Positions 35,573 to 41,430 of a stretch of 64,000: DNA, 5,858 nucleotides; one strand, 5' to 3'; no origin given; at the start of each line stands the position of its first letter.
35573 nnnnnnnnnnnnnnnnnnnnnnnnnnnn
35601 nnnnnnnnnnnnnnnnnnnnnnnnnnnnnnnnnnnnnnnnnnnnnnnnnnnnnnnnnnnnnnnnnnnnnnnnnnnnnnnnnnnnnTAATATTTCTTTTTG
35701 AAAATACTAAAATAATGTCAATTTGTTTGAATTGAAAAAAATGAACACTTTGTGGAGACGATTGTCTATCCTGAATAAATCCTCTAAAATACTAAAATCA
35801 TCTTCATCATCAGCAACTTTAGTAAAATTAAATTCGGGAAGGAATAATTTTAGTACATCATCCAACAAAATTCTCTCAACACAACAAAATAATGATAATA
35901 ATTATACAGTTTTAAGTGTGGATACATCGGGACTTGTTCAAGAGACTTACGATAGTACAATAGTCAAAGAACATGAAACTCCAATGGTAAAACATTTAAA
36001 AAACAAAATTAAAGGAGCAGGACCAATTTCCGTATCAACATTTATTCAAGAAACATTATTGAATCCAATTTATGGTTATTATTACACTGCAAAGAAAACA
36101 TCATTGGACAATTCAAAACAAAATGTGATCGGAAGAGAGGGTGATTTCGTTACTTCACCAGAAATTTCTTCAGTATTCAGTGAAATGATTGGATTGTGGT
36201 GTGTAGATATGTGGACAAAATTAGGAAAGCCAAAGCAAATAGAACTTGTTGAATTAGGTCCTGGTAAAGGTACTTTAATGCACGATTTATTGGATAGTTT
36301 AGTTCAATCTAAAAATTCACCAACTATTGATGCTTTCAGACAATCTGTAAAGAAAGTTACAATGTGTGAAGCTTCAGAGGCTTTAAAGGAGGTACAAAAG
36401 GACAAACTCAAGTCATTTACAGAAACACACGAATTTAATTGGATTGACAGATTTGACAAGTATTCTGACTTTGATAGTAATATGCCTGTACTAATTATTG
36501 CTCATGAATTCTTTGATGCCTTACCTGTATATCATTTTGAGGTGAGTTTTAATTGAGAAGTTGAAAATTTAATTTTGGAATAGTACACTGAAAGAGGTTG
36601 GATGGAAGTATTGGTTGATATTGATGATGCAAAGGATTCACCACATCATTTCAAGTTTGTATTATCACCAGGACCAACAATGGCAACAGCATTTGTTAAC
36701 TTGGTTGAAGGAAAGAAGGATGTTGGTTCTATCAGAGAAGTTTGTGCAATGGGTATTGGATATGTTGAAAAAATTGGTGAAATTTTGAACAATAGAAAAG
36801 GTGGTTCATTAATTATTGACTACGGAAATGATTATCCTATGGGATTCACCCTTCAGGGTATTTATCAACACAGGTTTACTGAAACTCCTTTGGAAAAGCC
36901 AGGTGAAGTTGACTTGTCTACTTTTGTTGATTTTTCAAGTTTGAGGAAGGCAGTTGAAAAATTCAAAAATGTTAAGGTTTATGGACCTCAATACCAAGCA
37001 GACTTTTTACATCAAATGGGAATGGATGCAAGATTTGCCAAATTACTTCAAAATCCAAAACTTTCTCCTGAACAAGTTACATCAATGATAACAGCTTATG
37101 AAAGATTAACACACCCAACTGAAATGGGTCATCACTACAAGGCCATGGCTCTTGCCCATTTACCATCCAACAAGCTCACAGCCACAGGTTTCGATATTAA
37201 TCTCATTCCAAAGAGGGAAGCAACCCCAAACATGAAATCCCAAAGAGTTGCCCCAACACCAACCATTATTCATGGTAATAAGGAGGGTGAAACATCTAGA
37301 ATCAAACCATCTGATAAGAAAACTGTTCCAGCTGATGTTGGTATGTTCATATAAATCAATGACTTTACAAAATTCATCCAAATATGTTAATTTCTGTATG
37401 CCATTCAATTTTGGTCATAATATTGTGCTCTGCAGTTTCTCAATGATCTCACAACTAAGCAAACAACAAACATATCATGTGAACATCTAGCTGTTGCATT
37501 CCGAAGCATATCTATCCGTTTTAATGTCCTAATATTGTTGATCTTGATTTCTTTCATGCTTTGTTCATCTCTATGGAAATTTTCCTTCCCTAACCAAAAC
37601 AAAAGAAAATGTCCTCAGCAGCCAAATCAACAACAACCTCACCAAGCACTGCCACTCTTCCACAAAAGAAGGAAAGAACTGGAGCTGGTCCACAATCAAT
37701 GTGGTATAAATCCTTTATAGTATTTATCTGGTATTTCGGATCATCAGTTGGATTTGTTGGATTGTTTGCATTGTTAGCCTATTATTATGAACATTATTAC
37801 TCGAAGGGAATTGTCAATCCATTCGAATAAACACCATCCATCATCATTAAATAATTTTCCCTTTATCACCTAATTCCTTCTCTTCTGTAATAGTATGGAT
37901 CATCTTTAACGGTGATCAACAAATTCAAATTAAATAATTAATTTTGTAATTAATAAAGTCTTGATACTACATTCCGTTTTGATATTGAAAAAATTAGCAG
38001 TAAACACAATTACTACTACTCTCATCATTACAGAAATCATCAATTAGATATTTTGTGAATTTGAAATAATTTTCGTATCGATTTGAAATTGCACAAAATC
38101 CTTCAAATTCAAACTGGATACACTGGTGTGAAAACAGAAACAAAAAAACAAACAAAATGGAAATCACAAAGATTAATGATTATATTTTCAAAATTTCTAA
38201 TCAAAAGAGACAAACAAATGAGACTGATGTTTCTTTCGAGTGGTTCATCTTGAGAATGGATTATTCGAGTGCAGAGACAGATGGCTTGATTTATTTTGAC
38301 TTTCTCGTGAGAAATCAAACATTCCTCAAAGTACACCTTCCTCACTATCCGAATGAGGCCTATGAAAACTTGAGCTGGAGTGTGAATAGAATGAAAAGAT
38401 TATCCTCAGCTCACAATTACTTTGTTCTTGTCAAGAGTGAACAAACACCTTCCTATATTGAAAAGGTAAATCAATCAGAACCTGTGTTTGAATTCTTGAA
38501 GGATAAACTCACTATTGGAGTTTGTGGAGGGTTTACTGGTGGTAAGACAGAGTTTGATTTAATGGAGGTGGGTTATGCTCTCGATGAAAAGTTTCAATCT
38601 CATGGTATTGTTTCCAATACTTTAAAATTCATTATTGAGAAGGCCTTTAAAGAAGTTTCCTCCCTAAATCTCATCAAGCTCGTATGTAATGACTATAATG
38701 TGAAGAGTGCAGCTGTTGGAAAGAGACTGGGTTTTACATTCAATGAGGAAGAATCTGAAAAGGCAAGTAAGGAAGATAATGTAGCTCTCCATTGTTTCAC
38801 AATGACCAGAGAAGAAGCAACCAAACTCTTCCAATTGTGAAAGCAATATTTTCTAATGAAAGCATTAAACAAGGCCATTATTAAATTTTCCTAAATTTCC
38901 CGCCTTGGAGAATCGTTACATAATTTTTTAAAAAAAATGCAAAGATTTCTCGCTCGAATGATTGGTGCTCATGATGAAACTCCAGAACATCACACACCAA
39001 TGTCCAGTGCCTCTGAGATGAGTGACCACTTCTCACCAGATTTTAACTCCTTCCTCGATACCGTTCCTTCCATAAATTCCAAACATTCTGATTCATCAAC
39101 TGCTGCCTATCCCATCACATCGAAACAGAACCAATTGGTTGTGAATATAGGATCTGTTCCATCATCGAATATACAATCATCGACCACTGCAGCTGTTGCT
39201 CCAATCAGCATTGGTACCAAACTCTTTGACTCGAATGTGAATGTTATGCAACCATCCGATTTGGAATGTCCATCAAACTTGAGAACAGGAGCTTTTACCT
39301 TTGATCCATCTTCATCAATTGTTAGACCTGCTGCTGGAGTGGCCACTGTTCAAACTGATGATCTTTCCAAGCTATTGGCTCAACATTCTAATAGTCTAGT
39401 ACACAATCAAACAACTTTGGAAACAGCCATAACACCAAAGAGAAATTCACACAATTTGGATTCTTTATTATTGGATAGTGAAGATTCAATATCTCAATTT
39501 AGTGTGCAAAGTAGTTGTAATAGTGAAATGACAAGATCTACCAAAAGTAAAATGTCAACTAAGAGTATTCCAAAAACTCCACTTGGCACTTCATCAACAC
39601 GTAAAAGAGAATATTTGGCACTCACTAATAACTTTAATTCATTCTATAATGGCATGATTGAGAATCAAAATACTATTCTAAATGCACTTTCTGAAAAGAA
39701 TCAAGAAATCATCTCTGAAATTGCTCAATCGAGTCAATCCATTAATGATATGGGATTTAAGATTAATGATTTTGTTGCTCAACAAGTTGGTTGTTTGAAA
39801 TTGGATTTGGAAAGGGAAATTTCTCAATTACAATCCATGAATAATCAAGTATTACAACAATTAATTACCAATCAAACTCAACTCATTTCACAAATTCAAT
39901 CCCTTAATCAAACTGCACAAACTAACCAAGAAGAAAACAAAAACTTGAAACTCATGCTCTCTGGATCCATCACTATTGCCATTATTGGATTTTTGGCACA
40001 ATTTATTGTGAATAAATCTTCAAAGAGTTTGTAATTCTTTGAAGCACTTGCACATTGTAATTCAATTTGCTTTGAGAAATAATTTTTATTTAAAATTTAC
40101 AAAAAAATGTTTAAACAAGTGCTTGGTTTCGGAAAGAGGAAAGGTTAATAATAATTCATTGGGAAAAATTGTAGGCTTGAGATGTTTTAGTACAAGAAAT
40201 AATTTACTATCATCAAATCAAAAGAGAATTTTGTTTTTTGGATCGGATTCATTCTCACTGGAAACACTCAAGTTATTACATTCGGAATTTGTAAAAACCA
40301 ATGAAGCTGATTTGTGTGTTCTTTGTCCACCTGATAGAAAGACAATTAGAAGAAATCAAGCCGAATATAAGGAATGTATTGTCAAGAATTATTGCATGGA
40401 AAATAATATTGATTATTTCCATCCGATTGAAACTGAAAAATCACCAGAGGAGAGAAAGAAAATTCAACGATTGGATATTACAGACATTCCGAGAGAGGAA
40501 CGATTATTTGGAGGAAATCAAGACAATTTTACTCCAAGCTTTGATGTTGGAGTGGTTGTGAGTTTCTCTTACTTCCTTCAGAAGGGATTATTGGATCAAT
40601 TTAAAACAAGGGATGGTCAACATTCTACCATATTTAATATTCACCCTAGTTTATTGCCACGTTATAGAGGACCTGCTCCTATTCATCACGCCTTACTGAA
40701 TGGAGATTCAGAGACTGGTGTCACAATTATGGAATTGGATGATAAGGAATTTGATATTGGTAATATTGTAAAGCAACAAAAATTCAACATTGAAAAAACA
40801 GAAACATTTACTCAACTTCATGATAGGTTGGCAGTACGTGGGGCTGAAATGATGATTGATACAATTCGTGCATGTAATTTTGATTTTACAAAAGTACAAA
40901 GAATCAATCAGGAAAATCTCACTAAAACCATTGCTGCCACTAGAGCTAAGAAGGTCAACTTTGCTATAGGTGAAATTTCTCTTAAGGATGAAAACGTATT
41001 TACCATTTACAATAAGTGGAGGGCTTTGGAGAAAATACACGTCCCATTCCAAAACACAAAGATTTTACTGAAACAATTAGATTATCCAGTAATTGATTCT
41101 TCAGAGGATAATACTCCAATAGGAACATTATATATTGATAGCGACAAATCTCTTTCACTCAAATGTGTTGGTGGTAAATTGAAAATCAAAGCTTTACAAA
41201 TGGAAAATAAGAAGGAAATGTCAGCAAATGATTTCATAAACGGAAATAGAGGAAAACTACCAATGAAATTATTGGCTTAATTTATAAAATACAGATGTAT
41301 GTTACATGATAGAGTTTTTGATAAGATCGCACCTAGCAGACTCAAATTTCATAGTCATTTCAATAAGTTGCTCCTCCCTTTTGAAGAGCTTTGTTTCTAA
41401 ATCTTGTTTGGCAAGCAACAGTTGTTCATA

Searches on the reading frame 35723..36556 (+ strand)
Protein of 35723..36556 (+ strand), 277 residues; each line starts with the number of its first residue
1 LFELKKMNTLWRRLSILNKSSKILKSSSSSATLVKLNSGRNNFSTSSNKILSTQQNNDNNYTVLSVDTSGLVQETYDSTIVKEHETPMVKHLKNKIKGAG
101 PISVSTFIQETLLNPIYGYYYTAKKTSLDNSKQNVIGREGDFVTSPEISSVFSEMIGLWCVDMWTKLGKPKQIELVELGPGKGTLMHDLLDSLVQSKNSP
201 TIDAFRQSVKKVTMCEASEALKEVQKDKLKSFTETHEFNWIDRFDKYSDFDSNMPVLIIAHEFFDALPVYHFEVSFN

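Call 8: search_protein_families(library=pfam, proteins=[window:35723-36556:+])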
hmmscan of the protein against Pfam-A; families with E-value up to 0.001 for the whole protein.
window:35723-36556:+ (277 aa): 1 family
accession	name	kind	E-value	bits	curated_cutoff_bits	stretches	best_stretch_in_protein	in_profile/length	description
PF02636.23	Methyltransf_28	-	1.6e-27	97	23.3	1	155-274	1-112/249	Putative S-adenosyl-L-methionine-dependent methyltransferase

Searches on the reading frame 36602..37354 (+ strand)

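Call 8: search_protein_families(library=pfam, proteins=[window:36602-37354:+])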
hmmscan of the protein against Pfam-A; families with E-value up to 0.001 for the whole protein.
window:36602-37354:+ (250 aa): 1 family
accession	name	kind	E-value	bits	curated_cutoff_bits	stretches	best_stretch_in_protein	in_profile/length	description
PF02636.23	Methyltransf_28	-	1e-20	74.7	23.3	1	2-129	119-248/249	Putative S-adenosyl-L-methionine-dependent methyltransferase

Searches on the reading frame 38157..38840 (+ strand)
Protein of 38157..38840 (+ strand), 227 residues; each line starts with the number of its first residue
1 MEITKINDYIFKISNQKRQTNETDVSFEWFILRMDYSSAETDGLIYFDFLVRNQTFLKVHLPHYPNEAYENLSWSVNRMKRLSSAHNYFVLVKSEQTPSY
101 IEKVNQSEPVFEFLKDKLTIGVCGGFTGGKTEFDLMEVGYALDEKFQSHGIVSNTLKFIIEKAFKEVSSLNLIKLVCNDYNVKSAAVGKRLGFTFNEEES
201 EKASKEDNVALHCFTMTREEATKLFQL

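Call 8: search_protein_families(library=pfam, proteins=[window:38157-38840:+])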
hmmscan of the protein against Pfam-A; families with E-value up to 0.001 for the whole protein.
window:38157-38840:+ (227 aa): 2 families
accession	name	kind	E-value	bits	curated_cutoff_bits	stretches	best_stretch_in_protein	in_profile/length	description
PF13302.13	Acetyltransf_3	-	9.4e-08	33.3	25.4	1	110-194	55-138/138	Acetyltransferase (GNAT) domain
PF00583.31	Acetyltransf_1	-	0.00012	22.7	20.7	1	113-193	38-116/116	Acetyltransferase (GNAT) family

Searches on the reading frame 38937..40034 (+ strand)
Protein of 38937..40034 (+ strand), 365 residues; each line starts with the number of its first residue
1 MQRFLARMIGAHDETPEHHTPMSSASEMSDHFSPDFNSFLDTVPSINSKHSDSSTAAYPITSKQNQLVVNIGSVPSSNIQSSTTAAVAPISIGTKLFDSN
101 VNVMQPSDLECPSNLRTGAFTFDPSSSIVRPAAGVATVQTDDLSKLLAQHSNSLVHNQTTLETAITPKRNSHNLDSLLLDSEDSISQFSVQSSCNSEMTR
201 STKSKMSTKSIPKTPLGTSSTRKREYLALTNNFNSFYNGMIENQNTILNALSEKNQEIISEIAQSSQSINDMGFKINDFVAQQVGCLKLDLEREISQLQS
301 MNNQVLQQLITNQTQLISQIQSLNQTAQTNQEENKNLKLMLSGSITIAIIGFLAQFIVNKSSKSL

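Call 8: search_protein_families(library=pfam, proteins=[window:38937-40034:+])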
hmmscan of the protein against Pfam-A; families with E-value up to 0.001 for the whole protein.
window:38937-40034:+ (365 aa): 0 families

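Call 82: search_protein_families(library=pfam, proteins=[window:38937-40034:+], max_evalue=5)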
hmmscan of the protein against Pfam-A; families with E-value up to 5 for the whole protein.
window:38937-40034:+ (365 aa): 2 families
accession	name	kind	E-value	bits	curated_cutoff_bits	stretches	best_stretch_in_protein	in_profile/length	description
PF09769.14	ApoO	-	0.18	12.2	31.4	1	277-362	13-88/131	Apolipoprotein O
PF24580.1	DUF7607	-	2.7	8.6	27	1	283-339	47-103/110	Domain of unknown function (DUF7607)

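Call 84: search_solved_structures(query=window:38937-40034:+, max_evalue=1)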
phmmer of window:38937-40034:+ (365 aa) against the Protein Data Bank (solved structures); distinct sequences matched with E-value up to 1: 1.
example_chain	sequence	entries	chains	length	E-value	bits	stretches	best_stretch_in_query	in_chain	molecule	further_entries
6r17_A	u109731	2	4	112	0.16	14.7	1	246-324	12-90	Synaptonemal complex central element protein 2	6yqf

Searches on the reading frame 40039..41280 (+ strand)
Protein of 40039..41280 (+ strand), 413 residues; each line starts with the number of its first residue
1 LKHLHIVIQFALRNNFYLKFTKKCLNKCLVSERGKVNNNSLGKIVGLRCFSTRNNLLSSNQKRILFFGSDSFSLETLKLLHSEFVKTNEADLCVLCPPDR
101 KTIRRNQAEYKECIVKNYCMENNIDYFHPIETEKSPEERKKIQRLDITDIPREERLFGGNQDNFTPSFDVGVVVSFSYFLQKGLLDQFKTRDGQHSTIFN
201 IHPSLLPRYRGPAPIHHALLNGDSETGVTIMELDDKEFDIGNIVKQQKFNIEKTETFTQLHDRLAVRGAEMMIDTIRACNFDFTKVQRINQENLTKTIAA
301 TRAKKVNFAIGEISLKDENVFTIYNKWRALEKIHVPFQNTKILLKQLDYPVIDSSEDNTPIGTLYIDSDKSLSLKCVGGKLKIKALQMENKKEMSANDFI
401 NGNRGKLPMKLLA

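Call 8: search_protein_families(library=pfam, proteins=[window:40039-41280:+])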
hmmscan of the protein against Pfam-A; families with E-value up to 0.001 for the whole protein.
window:40039-41280:+ (413 aa): 2 families
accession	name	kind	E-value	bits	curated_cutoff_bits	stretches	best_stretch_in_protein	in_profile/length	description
PF00551.24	Formyl_trans_N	-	5.9e-24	85.2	26.1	1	167-275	79-180/181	Formyl transferase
PF02911.23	Formyl_trans_C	-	8.9e-12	45.5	21.1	1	311-403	7-99/100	Formyl transferase, C-terminal domain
